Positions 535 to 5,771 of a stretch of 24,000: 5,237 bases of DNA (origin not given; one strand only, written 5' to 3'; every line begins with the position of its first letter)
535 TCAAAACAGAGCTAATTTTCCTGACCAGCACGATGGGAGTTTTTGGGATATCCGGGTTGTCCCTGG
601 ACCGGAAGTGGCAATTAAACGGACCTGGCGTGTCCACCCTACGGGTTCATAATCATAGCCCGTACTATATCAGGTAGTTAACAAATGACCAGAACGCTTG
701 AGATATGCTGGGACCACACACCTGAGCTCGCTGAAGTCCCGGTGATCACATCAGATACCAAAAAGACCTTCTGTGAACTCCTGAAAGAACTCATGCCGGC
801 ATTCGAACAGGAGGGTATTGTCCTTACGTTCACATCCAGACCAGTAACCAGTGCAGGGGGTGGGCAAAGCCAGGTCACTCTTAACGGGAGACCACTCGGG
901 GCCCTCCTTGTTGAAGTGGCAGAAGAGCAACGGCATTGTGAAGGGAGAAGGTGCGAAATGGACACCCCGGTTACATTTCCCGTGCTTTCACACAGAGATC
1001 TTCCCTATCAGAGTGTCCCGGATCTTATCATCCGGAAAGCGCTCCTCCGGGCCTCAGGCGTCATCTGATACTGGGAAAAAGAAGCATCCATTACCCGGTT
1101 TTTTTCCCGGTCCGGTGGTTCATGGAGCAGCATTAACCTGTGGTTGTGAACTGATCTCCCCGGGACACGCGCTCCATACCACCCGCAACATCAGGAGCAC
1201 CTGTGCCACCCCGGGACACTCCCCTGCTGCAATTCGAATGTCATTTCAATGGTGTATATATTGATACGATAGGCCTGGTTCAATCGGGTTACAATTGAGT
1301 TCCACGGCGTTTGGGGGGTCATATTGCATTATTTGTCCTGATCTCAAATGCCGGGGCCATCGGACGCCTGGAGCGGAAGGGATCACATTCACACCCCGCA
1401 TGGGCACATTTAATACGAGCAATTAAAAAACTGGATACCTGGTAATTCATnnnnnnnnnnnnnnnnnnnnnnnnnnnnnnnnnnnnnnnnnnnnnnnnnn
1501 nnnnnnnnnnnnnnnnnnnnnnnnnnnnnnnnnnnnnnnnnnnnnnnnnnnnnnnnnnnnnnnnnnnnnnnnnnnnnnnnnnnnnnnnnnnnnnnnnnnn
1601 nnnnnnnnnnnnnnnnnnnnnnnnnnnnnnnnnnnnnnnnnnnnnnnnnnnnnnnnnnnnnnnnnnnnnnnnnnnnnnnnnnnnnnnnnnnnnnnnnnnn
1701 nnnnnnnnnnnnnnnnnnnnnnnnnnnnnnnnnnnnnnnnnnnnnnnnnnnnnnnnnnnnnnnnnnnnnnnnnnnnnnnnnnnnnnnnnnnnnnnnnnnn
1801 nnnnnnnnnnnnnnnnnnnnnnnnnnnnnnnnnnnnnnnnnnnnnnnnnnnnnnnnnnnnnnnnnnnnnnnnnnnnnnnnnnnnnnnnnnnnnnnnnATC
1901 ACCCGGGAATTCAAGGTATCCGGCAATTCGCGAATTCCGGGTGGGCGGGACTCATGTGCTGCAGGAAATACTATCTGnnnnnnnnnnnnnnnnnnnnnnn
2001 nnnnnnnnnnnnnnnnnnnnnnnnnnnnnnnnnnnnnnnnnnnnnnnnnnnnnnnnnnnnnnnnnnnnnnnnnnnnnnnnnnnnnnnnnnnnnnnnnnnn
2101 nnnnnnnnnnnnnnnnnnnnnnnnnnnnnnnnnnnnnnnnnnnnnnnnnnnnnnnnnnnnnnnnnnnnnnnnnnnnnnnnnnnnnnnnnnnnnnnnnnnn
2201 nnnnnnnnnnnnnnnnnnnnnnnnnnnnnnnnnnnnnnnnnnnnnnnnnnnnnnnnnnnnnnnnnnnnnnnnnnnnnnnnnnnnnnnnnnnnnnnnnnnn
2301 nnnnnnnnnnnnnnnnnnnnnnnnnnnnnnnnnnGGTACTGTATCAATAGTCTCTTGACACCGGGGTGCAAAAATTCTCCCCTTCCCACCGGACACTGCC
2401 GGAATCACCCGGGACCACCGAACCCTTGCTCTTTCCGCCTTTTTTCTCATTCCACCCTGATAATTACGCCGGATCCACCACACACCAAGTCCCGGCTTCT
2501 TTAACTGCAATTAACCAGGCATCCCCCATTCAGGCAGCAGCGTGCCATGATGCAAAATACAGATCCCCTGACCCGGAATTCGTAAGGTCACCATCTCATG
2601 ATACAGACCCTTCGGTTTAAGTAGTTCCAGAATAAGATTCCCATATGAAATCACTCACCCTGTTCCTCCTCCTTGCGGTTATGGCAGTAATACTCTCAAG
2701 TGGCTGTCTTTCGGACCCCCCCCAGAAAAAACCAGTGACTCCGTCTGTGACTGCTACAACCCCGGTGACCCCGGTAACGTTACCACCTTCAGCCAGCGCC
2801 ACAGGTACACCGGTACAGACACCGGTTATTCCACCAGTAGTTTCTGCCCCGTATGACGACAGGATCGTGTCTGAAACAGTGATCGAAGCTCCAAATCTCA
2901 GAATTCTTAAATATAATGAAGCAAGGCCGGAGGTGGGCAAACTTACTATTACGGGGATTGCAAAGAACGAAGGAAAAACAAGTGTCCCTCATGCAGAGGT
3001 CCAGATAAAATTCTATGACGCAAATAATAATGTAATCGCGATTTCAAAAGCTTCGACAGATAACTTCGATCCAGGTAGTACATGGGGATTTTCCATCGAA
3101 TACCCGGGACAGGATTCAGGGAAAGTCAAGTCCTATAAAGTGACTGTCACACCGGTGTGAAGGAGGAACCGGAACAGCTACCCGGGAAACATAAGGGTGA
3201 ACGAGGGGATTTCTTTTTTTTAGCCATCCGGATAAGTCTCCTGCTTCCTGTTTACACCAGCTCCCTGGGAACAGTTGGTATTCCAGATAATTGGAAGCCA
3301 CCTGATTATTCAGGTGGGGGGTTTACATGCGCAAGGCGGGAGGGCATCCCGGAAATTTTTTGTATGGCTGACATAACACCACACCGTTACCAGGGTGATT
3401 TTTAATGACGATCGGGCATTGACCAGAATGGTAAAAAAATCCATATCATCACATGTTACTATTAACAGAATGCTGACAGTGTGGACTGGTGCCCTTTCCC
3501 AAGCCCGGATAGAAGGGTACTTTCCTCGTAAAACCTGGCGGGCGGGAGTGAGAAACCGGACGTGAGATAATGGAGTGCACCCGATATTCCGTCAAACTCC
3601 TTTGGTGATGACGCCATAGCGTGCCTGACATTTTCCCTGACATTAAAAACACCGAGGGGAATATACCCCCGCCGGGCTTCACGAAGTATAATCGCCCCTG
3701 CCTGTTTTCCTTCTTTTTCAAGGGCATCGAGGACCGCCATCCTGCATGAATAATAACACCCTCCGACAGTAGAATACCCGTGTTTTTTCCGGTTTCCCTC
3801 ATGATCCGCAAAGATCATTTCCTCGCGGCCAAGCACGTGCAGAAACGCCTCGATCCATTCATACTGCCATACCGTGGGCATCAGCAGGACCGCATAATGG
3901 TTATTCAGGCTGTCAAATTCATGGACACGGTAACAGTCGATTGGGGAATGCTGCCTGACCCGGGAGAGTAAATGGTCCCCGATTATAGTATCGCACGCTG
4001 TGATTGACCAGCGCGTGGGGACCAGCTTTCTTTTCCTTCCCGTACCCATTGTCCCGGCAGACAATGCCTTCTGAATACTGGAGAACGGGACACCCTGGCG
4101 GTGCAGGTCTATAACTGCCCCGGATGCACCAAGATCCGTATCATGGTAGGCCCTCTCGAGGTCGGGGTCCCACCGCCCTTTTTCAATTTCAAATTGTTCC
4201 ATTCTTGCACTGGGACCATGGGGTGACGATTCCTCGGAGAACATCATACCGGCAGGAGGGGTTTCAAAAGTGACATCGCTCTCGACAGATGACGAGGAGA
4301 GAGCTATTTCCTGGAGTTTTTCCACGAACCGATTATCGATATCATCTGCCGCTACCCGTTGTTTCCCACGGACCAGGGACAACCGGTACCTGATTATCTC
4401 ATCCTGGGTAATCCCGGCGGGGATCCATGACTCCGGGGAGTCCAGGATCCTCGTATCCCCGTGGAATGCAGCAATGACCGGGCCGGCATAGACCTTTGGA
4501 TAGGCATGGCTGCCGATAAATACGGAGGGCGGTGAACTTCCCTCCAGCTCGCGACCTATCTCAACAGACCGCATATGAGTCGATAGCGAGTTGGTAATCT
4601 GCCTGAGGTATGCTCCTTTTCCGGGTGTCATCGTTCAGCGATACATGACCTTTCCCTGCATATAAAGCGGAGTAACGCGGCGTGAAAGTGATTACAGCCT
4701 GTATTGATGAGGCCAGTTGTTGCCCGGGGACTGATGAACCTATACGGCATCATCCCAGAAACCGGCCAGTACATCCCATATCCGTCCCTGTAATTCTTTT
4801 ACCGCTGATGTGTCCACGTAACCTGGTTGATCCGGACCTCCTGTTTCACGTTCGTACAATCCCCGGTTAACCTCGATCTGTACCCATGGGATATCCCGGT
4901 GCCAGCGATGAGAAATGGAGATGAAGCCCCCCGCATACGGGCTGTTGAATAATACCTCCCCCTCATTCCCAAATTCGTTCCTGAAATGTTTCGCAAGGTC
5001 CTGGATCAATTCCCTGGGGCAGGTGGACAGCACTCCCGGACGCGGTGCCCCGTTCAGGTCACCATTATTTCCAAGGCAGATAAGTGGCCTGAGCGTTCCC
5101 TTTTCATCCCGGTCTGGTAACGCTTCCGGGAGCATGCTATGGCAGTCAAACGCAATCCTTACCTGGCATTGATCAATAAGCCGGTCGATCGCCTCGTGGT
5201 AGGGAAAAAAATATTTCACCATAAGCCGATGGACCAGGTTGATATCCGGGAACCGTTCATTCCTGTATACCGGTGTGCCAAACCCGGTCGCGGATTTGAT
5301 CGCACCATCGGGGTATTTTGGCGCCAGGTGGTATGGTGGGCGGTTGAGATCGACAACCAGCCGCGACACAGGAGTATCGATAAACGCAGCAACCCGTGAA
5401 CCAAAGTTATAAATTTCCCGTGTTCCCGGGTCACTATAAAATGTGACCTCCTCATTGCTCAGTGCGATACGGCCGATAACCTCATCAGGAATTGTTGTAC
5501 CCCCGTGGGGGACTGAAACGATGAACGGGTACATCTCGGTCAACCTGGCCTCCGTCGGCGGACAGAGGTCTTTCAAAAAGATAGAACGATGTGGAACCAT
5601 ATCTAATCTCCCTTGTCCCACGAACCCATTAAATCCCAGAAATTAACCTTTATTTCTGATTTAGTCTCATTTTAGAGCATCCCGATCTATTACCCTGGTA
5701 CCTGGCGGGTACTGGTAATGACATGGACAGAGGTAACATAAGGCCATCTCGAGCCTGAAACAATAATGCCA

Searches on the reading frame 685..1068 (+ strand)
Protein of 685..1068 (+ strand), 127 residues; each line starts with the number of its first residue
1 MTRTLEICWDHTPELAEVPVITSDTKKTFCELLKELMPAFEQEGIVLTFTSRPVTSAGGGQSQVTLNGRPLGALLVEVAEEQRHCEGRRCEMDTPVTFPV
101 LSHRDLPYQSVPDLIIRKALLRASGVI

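Call 48: search_protein_families(library=pfam, proteins=[window:685-1068:+], max_evalue=0.001)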
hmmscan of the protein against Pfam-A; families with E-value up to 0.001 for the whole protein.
window:685-1068:+ (127 aa): 1 family
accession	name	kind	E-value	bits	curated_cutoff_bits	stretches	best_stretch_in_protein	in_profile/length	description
PF10865.14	DUF2703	-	8.6e-07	29.5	23.6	1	5-119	1-119/120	Domain of unknown function (DUF2703)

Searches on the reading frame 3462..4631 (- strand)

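Call 48: search_protein_families(library=pfam, proteins=[window:3462-4631:-], max_evalue=0.001)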
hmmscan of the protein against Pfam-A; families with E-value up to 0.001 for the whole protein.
window:3462-4631:- (389 aa): 2 families
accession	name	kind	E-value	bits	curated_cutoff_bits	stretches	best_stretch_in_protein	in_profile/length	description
PF04894.17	Nre_N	-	4.6e-82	276.3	25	1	19-264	16-264/270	Archaeal Nre, N-terminal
PF04895.17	Nre_C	-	2.4e-32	111.5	27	1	278-388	1-110/110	Archaeal Nre, C-terminal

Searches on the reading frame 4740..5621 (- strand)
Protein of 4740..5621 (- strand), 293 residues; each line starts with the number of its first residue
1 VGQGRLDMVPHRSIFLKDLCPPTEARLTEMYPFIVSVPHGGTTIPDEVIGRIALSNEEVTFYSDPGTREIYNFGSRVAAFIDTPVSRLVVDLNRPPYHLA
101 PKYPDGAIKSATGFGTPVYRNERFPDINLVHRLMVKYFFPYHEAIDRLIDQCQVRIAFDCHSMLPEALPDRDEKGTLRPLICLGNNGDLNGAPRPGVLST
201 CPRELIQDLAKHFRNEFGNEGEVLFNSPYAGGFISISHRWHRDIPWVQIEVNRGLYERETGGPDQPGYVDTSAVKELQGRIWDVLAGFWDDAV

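Call 48: search_protein_families(library=pfam, proteins=[window:4740-5621:-], max_evalue=0.001)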
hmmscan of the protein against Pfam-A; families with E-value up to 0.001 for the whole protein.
window:4740-5621:- (293 aa): 1 family
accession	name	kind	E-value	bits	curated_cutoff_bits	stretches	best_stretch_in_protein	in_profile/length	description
PF05013.17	FGase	-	3.5e-42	145.4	28.9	1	32-256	2-218/219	N-formylglutamate amidohydrolase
